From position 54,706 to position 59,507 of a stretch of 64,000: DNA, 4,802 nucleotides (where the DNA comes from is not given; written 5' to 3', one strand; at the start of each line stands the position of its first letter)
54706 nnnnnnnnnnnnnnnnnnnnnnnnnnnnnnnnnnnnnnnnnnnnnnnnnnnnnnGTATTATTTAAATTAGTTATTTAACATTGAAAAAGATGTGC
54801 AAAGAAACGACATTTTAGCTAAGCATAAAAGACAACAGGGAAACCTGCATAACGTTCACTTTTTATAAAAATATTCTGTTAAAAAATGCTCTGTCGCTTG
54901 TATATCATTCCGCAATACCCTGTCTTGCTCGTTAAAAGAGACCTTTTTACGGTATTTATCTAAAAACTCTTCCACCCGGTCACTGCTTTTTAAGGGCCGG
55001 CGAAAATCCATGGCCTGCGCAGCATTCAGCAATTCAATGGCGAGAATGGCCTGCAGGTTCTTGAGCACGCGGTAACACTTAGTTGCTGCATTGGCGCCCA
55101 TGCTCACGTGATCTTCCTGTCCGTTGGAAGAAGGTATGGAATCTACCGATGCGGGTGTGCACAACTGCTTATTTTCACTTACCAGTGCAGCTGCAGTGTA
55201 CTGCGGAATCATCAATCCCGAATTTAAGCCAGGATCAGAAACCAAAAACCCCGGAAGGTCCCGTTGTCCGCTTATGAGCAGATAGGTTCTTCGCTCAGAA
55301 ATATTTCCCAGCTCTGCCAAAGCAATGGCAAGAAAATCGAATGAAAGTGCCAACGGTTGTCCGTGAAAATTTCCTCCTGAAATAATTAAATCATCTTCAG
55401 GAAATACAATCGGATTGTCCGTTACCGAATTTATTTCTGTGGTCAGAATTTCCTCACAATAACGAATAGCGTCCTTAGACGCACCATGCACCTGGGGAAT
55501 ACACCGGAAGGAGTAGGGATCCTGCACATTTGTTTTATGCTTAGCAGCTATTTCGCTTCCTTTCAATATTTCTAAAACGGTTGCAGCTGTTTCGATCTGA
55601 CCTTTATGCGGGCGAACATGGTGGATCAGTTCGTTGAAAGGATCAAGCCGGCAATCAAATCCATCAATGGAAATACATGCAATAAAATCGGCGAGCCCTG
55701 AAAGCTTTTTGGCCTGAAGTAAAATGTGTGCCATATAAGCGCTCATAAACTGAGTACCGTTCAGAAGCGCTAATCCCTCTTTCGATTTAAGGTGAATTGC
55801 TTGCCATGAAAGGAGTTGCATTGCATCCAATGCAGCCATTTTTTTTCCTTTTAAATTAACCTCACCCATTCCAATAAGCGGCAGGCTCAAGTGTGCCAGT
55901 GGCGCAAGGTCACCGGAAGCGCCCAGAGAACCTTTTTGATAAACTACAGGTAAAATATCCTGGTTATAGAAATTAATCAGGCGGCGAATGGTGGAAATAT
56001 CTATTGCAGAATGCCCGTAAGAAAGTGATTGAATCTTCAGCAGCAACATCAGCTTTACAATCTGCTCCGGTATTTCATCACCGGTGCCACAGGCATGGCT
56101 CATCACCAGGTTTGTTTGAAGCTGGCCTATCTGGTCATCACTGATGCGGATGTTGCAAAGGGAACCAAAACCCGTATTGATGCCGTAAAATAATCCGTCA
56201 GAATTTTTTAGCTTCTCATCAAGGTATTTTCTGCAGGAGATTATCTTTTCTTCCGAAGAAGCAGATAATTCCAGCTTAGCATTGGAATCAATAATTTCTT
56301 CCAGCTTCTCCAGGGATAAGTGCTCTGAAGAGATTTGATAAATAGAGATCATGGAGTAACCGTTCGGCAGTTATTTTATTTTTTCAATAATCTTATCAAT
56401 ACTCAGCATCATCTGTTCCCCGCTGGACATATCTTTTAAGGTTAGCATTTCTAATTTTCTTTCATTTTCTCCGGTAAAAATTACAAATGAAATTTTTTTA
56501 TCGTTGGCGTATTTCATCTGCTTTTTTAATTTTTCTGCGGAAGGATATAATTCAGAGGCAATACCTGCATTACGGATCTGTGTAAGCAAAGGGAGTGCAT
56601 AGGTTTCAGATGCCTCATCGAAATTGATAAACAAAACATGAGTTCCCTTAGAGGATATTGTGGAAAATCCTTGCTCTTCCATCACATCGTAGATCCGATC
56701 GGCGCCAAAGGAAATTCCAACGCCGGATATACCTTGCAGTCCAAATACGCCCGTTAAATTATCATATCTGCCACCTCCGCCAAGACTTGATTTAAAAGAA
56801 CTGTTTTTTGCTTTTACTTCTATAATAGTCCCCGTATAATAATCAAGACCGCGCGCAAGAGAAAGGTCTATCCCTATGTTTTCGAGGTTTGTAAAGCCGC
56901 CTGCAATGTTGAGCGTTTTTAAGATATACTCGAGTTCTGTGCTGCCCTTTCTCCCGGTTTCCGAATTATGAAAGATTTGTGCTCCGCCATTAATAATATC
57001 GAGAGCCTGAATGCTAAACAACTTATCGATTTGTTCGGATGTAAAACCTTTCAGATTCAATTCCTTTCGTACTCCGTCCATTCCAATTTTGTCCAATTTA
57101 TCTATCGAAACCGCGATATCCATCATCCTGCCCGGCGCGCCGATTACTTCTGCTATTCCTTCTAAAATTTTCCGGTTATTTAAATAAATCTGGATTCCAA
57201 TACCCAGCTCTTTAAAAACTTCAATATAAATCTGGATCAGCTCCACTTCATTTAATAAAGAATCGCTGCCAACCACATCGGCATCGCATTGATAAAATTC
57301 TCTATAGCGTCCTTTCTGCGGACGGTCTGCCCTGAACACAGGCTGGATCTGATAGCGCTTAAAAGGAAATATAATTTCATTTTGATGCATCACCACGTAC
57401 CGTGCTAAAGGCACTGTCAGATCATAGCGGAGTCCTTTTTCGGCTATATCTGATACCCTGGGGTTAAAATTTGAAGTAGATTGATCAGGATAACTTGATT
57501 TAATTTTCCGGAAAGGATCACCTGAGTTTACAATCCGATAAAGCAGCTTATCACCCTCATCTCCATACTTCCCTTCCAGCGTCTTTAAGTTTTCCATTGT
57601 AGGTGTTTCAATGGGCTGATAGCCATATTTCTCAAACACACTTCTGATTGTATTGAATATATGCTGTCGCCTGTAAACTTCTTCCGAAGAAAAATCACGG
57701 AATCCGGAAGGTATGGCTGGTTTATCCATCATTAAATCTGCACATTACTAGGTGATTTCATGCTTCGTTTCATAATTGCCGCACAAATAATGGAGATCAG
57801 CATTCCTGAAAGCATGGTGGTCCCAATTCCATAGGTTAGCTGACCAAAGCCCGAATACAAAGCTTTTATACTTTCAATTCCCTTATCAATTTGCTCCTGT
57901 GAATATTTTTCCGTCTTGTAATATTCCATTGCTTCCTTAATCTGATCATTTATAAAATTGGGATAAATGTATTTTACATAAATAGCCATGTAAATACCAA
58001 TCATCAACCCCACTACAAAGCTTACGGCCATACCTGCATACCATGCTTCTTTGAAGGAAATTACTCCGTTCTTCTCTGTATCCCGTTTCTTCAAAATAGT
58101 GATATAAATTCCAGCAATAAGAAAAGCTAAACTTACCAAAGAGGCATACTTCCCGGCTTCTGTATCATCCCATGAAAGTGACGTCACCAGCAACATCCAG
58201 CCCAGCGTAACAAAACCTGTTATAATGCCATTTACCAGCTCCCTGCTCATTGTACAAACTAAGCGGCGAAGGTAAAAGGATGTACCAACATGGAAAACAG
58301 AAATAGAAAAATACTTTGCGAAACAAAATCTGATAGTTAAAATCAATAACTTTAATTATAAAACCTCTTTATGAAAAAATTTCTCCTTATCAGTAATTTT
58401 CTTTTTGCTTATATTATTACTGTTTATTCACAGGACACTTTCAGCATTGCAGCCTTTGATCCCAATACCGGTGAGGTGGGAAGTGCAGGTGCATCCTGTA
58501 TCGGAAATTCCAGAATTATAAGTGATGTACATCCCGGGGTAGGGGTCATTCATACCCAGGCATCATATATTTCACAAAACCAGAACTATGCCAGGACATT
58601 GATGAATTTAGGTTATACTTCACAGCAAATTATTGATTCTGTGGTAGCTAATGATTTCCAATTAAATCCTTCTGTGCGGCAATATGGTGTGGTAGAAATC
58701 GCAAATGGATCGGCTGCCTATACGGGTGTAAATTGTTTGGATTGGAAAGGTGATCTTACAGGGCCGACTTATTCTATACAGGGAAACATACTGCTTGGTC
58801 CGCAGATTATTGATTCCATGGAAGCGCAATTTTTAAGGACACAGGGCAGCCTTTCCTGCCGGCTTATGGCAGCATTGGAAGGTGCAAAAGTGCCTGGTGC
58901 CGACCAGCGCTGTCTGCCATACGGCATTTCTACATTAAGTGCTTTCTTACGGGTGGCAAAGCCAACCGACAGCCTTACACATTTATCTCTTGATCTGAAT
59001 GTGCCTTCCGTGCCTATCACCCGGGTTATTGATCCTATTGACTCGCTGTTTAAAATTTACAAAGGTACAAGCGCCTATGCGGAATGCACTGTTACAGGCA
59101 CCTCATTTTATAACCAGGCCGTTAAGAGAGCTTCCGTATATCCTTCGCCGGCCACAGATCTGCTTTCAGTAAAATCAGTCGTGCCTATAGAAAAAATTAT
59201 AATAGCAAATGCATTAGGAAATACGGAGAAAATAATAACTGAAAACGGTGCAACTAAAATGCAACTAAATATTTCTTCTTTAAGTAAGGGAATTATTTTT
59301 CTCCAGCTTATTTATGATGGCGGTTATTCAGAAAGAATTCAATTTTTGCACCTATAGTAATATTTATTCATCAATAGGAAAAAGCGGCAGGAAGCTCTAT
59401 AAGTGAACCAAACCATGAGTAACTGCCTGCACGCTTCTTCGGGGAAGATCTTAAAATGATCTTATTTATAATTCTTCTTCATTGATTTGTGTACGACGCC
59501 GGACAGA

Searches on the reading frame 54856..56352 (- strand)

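Call 5: search_protein_families(library=pfam, proteins=[window:54856-56352:-])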
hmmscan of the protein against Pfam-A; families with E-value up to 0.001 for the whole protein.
window:54856-56352:- (498 aa): 1 family
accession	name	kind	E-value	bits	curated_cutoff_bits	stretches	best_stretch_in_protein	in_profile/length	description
PF00221.24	Lyase_aromatic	-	5.5e-187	622.5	27.3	1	12-469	1-466/466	Aromatic amino acid lyase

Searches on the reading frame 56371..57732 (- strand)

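Call 5: search_protein_families(library=pfam, proteins=[window:56371-57732:-])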
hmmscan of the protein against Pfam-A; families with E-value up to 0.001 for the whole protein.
window:56371-57732:- (453 aa): 4 families
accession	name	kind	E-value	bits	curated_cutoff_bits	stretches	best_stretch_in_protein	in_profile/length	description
PF13393.11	tRNA-synt_His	-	2.3e-33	116.2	25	2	100-346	66-307/308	Histidyl-tRNA synthetase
PF03129.25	HGTP_anticodon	-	8.5e-14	51.9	21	1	367-453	3-92/94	Anticodon binding domain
PF00152.25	tRNA-synt_2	-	9.8e-07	28.6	25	0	126-177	94-141/308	tRNA synthetases class II (D, K and N)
PF00587.30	tRNA-synt_2b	-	3.5e-06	27.6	29.3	1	119-187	33-106/179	tRNA synthetase class II core domain (G, H, P, S and T)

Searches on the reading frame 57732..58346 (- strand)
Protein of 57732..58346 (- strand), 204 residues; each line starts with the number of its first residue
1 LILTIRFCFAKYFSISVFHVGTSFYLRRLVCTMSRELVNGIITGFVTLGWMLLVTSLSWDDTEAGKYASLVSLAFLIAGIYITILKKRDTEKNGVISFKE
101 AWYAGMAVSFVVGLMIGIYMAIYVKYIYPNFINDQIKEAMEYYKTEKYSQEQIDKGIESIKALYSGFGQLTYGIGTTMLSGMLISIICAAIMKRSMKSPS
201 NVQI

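Call 5: search_protein_families(library=pfam, proteins=[window:57732-58346:-])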
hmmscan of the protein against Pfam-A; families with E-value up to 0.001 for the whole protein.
window:57732-58346:- (204 aa): 1 family
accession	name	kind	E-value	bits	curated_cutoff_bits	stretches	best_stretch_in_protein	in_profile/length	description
PF13858.11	DUF4199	-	3.8e-26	92.9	32.3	1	40-194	3-165/165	Protein of unknown function (DUF4199)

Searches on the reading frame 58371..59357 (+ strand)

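Call 5: search_protein_families(library=pfam, proteins=[window:58371-59357:+])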
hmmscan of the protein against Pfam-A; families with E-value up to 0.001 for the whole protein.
window:58371-59357:+ (328 aa): 2 families
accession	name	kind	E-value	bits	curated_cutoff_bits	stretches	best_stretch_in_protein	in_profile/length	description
PF06267.17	DUF1028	-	6.1e-37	127.8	26.2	1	23-211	1-183/193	Family of unknown function (DUF1028)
PF18962.6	Por_Secre_tail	-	2.5e-06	28.1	27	1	256-316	1-65/75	Secretion system C-terminal sorting domain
